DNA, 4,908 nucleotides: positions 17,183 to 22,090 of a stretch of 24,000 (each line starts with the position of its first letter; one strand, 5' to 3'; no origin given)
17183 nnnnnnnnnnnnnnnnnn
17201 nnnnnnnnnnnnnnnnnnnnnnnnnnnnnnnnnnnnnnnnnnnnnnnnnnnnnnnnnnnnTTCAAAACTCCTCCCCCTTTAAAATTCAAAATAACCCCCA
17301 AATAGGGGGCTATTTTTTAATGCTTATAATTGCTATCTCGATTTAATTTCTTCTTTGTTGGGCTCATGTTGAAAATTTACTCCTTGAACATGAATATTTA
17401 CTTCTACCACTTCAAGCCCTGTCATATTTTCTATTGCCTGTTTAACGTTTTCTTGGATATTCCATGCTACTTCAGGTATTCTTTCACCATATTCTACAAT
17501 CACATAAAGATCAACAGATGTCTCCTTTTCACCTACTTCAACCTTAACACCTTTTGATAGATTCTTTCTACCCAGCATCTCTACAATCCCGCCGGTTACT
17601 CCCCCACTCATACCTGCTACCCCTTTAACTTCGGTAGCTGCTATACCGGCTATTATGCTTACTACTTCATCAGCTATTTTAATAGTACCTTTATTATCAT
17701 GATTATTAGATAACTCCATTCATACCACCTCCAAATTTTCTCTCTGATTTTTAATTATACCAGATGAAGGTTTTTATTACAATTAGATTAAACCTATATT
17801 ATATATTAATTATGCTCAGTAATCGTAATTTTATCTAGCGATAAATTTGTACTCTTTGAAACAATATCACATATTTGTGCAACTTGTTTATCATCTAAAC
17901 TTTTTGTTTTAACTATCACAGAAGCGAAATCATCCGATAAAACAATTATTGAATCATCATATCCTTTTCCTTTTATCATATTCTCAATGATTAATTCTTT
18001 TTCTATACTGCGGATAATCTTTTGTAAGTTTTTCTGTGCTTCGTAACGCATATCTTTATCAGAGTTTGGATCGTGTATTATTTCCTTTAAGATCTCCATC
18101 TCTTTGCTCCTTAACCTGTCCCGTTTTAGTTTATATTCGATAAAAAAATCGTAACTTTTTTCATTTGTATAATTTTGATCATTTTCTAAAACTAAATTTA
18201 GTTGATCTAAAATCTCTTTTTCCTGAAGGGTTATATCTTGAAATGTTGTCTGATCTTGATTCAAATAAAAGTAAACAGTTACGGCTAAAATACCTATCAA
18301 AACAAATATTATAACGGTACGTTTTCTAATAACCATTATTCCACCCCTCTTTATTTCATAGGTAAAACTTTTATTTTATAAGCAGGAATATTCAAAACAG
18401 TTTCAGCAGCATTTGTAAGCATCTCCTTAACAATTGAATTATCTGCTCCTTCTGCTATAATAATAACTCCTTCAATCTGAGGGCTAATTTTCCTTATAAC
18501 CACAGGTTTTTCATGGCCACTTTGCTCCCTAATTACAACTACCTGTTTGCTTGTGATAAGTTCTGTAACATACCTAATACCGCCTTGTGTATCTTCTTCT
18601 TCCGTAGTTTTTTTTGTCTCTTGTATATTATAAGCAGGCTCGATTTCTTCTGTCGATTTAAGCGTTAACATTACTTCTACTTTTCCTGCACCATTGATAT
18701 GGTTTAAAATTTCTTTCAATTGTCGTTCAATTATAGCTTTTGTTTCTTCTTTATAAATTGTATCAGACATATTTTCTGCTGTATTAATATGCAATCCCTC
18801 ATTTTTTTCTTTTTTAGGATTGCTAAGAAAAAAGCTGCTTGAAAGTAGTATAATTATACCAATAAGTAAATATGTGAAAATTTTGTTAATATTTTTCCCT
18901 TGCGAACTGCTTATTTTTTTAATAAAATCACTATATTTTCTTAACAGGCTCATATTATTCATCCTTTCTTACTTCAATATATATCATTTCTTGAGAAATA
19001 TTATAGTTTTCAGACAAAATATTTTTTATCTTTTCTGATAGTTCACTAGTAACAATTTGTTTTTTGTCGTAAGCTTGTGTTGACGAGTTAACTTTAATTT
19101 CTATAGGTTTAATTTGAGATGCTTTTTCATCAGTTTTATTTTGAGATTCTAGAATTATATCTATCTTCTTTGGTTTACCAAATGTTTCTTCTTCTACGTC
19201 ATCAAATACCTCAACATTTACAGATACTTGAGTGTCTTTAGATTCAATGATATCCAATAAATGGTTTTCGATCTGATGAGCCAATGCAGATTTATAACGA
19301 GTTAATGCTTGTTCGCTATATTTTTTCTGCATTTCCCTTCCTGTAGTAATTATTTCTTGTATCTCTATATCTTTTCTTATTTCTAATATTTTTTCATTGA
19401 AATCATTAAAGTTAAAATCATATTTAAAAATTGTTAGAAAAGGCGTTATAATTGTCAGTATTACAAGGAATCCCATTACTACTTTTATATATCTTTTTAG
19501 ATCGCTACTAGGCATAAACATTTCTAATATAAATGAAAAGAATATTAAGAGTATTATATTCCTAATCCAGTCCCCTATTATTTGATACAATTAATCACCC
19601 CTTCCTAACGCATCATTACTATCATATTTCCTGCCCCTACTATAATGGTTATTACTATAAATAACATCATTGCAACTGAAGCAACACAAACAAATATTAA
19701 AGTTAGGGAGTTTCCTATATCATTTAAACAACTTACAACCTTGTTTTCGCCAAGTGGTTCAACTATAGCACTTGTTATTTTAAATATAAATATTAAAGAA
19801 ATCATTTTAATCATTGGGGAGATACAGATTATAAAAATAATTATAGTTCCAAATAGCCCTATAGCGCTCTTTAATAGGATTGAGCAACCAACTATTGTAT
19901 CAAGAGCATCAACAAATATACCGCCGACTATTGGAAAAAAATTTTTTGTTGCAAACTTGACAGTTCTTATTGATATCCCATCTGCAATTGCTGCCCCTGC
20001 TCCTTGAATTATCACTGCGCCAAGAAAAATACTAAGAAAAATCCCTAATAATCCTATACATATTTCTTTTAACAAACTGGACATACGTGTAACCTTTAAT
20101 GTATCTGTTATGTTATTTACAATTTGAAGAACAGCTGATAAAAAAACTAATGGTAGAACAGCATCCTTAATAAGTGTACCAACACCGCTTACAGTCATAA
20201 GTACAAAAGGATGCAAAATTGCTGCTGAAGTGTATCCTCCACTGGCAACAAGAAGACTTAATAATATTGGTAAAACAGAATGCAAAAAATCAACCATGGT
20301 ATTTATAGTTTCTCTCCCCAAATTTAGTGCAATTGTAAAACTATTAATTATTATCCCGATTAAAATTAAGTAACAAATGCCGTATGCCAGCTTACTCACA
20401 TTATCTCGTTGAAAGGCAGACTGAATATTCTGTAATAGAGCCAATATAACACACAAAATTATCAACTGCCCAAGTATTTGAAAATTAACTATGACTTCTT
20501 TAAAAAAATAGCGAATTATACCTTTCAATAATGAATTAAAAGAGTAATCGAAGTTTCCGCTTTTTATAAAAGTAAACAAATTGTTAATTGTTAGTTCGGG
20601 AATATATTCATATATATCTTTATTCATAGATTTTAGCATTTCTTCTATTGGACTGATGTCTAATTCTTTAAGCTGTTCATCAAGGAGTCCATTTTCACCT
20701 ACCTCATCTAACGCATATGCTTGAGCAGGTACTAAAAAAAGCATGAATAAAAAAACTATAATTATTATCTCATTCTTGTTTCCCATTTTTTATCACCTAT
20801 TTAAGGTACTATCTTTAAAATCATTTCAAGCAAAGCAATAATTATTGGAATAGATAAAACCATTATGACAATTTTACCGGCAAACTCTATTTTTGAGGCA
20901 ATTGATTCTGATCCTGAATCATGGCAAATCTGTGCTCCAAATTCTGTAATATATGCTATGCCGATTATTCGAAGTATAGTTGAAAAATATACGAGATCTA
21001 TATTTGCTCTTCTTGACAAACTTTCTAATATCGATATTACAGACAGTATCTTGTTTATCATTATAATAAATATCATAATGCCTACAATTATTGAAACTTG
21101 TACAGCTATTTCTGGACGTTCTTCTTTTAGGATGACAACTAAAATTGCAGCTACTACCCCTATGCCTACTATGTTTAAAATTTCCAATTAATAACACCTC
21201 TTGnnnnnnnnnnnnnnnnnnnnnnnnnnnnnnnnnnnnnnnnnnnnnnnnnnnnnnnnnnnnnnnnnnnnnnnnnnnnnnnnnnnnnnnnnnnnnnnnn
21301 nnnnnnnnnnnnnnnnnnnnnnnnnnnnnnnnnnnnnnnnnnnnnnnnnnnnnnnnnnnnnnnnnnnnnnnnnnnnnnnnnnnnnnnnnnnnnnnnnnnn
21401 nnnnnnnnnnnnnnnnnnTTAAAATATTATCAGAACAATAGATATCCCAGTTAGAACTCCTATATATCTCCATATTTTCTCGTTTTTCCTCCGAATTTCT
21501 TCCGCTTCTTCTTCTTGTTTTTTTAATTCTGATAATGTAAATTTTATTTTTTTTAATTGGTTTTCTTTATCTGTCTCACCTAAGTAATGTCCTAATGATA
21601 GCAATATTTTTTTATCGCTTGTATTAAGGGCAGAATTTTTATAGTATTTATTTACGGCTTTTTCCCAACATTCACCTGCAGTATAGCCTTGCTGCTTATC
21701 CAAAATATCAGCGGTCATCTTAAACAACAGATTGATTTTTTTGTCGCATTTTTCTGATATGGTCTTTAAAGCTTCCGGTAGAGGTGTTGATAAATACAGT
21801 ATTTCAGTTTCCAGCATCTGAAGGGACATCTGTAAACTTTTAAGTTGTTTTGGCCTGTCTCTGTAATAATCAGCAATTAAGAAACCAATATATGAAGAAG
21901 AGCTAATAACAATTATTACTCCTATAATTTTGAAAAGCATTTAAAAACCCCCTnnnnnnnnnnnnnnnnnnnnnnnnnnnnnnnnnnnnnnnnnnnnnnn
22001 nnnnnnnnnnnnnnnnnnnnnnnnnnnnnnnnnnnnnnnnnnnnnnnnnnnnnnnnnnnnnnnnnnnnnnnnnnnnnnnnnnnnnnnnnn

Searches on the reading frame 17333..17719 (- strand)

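Call 43: search_protein_families(library=pfam, proteins=[window:17333-17719:-], max_evalue=0.00001)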
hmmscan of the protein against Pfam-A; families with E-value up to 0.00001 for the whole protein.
window:17333-17719:- (128 aa): 1 family
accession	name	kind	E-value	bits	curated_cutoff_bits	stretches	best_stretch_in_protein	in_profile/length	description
PF03780.18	Asp23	-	5e-41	139.9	28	1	10-114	2-107/108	Asp23 family, cell envelope-related function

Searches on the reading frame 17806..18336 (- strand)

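Call 43: search_protein_families(library=pfam, proteins=[window:17806-18336:-], max_evalue=0.00001)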
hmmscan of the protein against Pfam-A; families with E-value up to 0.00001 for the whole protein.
window:17806-18336:- (176 aa): 1 family
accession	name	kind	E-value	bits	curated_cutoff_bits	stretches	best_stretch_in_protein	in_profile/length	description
PF12685.13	SpoIIIAH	-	5.1e-38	131.4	30.6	1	5-172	1-191/191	SpoIIIAH-like protein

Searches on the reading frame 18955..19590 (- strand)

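Call 43: search_protein_families(library=pfam, proteins=[window:18955-19590:-], max_evalue=0.00001)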
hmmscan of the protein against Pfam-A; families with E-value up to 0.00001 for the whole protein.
window:18955-19590:- (211 aa): 1 family
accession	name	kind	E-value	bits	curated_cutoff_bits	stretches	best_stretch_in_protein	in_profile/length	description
PF09581.16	Spore_III_AF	-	2.8e-34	119.2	28.3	1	13-205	1-184/185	Stage III sporulation protein AF (Spore_III_AF)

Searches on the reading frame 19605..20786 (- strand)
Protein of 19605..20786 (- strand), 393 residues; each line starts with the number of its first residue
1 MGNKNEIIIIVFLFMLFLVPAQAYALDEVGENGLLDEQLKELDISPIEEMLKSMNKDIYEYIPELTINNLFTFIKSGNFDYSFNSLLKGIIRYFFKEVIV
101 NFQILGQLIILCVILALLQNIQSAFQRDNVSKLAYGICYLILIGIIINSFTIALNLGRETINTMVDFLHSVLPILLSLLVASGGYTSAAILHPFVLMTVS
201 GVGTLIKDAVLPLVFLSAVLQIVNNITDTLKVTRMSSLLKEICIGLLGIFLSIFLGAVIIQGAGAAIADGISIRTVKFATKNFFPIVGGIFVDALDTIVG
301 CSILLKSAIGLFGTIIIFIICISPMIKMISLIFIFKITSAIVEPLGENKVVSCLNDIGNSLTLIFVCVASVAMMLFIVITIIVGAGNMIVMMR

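Call 43: search_protein_families(library=pfam, proteins=[window:19605-20786:-], max_evalue=0.00001)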
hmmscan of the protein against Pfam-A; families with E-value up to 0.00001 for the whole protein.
window:19605-20786:- (393 aa): 1 family
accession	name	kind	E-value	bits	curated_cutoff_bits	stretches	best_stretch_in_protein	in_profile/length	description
PF09546.15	Spore_III_AE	-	3.8e-103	345.5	27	1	67-386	3-321/321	Stage III sporulation protein AE (spore_III_AE)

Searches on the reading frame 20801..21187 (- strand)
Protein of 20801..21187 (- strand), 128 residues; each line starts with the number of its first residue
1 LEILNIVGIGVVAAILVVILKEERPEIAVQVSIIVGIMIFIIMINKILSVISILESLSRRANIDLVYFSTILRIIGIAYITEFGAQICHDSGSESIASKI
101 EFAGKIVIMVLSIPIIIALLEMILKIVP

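Call 43: search_protein_families(library=pfam, proteins=[window:20801-21187:-], max_evalue=0.00001)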
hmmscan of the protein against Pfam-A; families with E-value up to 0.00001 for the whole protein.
window:20801-21187:- (128 aa): 1 family
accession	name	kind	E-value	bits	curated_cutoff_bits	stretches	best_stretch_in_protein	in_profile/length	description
PF06686.16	SpoIIIAC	-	3e-32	111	24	2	71-125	1-55/56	Stage III sporulation protein AC/AD protein family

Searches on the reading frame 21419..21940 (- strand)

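Call 43: search_protein_families(library=pfam, proteins=[window:21419-21940:-], max_evalue=0.00001)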
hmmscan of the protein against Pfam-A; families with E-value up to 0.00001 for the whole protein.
window:21419-21940:- (173 aa): 1 family
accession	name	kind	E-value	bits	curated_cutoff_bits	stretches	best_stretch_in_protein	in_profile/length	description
PF09548.15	Spore_III_AB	-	6.4e-57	192.7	32.5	1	4-173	1-170/170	Stage III sporulation protein AB (spore_III_AB)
